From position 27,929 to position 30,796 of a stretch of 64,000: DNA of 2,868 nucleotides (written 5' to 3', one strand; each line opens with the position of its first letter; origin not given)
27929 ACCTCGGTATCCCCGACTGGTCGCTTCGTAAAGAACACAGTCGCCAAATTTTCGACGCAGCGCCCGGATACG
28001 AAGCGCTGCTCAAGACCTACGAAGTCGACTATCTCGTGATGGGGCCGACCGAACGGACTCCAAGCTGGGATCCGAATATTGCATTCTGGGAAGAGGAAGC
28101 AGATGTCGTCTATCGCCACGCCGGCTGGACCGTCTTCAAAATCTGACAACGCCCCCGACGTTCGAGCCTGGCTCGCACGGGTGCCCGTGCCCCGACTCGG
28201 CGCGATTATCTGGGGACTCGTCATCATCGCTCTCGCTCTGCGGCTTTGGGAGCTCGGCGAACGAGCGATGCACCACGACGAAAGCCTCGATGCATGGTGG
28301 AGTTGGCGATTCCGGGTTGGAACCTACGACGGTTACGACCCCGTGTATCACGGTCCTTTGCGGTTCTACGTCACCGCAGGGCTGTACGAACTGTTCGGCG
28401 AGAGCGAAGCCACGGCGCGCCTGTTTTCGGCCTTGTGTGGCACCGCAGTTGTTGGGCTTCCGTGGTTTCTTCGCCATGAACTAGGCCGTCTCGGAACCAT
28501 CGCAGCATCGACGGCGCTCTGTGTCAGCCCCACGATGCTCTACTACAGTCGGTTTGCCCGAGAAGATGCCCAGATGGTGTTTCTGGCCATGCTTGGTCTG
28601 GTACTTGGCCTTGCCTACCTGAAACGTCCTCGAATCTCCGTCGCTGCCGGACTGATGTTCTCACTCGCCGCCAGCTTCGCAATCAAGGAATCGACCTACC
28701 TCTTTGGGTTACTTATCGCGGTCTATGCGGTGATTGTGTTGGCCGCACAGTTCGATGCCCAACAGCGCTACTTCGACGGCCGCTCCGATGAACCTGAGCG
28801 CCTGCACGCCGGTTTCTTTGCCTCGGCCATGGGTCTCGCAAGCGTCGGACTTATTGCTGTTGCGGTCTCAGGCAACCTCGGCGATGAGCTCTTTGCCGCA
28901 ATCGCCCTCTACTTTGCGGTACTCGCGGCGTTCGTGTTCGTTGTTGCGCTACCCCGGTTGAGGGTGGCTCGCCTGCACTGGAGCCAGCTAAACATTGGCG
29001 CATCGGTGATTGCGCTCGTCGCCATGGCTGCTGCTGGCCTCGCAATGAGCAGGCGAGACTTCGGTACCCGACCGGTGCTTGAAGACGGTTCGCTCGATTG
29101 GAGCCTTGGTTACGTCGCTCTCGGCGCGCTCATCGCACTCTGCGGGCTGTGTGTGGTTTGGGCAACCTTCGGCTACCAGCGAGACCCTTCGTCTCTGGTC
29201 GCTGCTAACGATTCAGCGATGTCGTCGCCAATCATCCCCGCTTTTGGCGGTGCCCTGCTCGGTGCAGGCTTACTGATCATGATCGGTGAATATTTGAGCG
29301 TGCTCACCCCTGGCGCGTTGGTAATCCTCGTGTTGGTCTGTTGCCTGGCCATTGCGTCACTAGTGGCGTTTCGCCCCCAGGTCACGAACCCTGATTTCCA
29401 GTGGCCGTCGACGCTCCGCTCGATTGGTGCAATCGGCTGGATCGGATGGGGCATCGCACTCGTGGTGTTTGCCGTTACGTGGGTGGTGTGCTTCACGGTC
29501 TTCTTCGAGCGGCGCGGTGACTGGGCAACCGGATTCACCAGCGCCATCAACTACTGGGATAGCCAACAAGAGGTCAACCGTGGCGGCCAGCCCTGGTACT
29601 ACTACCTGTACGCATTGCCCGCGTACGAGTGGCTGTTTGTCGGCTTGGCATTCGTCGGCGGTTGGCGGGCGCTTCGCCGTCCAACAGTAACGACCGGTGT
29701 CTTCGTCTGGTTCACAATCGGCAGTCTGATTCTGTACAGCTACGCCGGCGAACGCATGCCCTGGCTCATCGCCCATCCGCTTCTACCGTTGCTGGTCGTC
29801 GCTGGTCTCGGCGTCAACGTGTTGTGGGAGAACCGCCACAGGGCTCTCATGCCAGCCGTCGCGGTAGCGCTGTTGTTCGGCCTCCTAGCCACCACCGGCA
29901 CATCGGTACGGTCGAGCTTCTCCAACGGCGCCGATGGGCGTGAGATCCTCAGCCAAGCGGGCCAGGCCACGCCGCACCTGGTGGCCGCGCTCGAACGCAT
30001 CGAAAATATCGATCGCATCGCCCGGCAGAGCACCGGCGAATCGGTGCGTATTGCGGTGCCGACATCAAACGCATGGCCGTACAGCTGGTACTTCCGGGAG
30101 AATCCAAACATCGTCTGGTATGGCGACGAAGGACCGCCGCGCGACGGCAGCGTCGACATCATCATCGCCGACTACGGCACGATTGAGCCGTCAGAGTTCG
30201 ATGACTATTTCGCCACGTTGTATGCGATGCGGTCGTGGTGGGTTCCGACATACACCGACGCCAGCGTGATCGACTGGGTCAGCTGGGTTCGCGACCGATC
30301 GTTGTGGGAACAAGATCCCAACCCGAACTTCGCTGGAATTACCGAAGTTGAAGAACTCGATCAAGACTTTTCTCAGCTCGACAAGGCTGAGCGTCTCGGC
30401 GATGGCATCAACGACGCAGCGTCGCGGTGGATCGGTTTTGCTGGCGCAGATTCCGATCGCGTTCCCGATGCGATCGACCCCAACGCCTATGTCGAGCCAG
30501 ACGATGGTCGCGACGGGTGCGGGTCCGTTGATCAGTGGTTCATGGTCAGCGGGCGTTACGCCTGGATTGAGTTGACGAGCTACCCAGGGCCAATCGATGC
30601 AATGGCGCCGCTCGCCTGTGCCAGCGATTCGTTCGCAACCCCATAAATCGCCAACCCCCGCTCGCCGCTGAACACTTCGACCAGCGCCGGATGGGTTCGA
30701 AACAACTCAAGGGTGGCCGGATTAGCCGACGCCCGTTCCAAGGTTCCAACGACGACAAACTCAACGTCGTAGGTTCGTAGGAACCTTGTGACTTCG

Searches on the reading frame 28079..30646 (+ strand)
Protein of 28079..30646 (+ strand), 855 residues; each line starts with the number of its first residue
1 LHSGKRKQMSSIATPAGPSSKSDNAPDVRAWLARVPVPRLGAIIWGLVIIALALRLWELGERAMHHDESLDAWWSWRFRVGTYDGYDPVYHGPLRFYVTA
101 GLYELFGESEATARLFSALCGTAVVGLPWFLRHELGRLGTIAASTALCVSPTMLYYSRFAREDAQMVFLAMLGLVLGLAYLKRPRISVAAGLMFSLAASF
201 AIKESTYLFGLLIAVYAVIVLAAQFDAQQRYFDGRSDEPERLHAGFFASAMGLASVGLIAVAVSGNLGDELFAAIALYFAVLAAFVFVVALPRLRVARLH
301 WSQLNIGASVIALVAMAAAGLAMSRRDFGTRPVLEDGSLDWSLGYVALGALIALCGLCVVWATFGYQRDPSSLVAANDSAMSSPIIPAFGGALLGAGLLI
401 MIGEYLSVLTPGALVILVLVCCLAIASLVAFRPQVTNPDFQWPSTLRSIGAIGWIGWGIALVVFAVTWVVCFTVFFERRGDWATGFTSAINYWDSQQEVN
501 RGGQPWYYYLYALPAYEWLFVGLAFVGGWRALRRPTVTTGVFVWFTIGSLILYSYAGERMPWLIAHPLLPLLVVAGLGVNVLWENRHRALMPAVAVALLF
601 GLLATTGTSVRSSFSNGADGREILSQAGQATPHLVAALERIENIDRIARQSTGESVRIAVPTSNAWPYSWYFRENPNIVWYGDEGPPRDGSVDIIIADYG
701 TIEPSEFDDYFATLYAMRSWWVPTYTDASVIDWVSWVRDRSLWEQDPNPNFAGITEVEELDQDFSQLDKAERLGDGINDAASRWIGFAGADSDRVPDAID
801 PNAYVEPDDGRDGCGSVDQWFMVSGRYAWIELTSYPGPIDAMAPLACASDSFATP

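Call 24: search_protein_families(library=pfam, proteins=[window:28079-30646:+], max_evalue=0.00001)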
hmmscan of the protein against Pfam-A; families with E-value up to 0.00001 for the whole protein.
window:28079-30646:+ (855 aa): 1 family
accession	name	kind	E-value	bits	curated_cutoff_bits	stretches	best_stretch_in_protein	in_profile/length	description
PF13231.12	PMT_2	-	3.4e-10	40.8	26.1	1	91-220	2-132/160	Dolichyl-phosphate-mannose-protein mannosyltransferase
